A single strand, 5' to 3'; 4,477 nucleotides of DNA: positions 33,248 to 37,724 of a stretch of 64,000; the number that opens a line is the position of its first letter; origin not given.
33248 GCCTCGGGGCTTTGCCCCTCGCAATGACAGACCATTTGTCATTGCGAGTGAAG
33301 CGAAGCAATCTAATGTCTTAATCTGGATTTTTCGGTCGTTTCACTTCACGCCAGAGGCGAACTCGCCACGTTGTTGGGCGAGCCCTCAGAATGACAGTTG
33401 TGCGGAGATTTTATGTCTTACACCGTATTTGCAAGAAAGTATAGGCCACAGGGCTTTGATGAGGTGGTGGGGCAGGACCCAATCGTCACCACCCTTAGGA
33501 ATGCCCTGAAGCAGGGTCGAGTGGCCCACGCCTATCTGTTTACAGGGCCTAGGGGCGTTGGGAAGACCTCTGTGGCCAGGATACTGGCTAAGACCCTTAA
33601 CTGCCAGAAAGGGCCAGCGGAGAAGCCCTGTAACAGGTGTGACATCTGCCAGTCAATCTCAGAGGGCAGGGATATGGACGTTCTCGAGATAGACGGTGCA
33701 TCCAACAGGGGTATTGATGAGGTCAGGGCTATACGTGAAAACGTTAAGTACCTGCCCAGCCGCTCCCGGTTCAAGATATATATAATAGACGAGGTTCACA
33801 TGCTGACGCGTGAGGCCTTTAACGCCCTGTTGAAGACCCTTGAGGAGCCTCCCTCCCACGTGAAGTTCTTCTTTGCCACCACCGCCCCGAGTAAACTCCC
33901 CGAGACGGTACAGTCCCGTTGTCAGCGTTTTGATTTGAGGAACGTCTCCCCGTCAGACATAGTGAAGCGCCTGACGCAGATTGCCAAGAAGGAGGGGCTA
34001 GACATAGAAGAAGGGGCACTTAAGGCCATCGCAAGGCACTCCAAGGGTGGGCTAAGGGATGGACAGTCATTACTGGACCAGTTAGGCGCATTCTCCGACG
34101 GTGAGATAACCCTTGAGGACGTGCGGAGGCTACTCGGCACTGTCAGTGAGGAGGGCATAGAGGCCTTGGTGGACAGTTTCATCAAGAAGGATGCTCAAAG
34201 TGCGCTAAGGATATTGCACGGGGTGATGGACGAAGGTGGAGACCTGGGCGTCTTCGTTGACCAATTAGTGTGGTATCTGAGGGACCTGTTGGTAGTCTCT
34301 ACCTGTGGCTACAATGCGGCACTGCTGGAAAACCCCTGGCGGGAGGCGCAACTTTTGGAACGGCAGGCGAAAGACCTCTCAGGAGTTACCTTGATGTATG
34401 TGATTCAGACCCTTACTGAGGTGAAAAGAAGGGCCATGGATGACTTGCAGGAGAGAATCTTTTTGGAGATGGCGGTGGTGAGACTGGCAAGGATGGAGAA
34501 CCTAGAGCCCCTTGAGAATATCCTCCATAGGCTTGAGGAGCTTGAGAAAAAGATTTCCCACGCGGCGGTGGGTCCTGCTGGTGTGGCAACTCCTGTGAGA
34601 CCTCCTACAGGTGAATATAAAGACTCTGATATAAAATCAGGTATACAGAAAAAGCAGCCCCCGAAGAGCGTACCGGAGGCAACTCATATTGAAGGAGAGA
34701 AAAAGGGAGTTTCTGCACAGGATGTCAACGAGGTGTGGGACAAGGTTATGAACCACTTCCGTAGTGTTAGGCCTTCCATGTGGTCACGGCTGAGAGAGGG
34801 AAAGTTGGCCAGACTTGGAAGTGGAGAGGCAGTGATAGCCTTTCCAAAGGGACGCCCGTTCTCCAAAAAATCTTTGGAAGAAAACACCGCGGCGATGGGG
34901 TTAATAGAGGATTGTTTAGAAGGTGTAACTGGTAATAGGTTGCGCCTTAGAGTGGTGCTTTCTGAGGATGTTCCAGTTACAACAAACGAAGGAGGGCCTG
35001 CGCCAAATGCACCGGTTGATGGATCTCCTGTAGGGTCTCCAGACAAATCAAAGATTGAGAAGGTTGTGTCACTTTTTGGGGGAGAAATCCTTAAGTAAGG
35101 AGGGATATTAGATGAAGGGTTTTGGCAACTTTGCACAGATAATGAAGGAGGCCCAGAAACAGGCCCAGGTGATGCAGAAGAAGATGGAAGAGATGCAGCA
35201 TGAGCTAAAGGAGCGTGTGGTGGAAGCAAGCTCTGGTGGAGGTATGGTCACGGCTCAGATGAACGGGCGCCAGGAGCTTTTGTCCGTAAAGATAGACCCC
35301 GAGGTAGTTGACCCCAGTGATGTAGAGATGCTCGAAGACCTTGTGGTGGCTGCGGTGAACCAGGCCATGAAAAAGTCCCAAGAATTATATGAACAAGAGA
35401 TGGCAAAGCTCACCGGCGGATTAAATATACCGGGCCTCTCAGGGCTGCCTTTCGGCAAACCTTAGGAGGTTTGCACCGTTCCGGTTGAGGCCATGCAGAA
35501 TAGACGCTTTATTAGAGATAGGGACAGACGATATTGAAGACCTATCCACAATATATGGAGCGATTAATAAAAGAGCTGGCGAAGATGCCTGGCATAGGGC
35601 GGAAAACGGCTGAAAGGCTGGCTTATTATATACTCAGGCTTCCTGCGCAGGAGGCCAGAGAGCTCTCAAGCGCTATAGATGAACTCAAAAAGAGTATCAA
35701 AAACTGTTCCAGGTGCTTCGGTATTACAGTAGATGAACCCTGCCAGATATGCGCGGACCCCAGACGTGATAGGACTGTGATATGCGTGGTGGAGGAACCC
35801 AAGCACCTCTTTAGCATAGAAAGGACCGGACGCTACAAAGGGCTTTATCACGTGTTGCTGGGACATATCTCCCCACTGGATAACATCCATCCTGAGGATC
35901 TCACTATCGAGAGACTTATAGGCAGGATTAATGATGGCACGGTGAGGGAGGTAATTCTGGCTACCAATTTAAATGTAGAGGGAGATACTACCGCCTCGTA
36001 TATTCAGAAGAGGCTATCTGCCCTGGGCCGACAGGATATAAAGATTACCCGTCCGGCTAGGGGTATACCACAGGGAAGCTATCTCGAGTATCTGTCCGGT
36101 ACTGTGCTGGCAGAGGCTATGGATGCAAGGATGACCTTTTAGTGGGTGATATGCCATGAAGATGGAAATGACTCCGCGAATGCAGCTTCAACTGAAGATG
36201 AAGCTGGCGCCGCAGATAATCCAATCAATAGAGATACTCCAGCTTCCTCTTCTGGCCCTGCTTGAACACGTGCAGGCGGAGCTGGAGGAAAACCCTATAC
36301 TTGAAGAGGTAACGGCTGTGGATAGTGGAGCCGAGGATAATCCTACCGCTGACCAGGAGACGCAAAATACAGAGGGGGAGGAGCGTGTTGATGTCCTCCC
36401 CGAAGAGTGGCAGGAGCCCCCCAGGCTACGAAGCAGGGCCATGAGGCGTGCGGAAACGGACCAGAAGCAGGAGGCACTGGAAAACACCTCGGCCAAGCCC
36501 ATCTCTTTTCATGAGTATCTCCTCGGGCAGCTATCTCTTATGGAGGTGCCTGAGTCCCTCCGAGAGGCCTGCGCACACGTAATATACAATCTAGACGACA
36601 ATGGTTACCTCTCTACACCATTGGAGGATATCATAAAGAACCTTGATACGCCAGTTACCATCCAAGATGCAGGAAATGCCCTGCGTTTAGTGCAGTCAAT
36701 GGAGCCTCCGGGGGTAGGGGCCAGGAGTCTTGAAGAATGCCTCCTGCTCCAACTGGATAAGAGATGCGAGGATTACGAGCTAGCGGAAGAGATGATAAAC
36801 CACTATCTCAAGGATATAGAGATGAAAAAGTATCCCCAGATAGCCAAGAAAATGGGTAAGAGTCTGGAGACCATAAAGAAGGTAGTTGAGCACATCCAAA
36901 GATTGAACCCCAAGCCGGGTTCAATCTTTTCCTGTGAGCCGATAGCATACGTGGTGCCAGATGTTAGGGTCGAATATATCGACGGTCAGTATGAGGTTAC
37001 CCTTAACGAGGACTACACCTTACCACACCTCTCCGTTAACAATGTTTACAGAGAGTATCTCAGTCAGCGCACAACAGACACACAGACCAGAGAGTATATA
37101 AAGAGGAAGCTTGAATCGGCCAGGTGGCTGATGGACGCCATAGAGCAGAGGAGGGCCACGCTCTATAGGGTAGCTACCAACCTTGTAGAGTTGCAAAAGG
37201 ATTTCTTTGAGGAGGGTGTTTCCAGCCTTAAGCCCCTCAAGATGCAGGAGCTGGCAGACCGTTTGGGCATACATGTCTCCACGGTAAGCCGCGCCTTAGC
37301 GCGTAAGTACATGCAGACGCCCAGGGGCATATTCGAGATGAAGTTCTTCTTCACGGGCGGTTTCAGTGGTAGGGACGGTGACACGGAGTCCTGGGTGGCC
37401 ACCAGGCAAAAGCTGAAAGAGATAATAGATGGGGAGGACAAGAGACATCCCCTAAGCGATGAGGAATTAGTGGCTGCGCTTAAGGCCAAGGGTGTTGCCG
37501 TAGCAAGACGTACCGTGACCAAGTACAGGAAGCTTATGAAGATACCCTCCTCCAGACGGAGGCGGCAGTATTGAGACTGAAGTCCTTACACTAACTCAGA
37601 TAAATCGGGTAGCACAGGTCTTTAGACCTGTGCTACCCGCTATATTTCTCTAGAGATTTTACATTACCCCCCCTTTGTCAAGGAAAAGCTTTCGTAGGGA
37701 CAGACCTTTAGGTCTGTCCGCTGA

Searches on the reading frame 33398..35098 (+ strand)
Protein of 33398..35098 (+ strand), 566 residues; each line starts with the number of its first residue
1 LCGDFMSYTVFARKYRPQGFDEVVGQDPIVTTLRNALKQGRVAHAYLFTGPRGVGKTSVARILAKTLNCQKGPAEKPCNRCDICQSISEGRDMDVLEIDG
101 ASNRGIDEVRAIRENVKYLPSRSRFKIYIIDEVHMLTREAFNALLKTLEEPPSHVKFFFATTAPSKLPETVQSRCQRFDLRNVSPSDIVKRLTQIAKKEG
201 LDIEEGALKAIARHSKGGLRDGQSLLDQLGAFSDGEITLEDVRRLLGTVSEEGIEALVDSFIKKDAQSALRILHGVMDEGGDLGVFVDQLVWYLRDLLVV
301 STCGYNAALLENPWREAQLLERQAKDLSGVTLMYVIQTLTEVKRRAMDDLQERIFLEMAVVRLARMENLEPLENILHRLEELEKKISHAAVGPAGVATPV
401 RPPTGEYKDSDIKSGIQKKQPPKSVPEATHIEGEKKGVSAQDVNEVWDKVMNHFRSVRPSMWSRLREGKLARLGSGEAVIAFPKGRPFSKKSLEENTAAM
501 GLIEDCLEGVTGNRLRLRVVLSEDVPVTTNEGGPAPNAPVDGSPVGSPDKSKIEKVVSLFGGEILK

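Call 81: search_protein_families(library=pfam, proteins=[window:33398-35098:+], max_evalue=0.00001)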
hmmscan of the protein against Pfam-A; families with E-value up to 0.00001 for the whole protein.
window:33398-35098:+ (566 aa): 8 families
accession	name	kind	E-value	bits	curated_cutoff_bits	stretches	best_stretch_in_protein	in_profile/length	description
PF13177.12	DNA_pol3_delta2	-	5.3e-46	157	27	1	26-183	2-160/161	DNA polymerase III, delta subunit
PF12169.13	DNA_pol3_gamma3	-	1e-14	54.9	24.4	1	237-378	1-142/143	DNA polymerase III subunits gamma and tau domain III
PF00004.35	AAA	-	1.6e-12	48.5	21.2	1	47-177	2-125/131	ATPase family associated with various cellular activities (AAA)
PF22608.2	DNAX_ATPase_lid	-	2.5e-11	43.6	27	1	188-235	2-49/49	DNA polymerase III clamp loader subunit, ATPase lid domain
PF05496.18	RuvB_N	-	2.2e-07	31.2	27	1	16-99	2-91/159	Holliday junction DNA helicase RuvB P-loop domain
PF13401.12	AAA_22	-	1.2e-06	29.3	27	1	46-160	8-121/130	AAA domain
PF07728.20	AAA_5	-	1.2e-06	29.1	22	1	47-152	3-94/139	AAA domain (dynein-related subfamily)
PF20964.2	DnaX_C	-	2.8e-06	27.7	26.2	1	437-540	6-106/113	DNA polymerase III subunit tau, C-terminal domain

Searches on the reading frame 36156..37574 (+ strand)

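Call 81: search_protein_families(library=pfam, proteins=[window:36156-37574:+], max_evalue=0.00001)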
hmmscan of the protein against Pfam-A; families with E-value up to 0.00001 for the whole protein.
window:36156-37574:+ (472 aa): 5 families
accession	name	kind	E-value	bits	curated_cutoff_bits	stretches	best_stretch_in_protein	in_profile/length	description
PF04552.19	Sigma54_DBD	-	1.4e-61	207.4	22.8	1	313-471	2-160/160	Sigma-54, DNA binding domain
PF04963.19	Sigma54_CBD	-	5.2e-55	186.5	22.9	1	108-298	2-185/185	Sigma-54 factor, core binding domain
PF00309.25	Sigma54_AID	-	6.6e-11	42.3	23.8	1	9-51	4-46/46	Sigma-54 factor, Activator interacting domain (AID)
PF08281.18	Sigma70_r4_2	-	6.3e-06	26.2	25.7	0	361-383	27-49/54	Sigma-70, region 4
PF13384.12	HTH_23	-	7.1e-06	26.1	24.6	0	362-383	19-40/50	Homeodomain-like domain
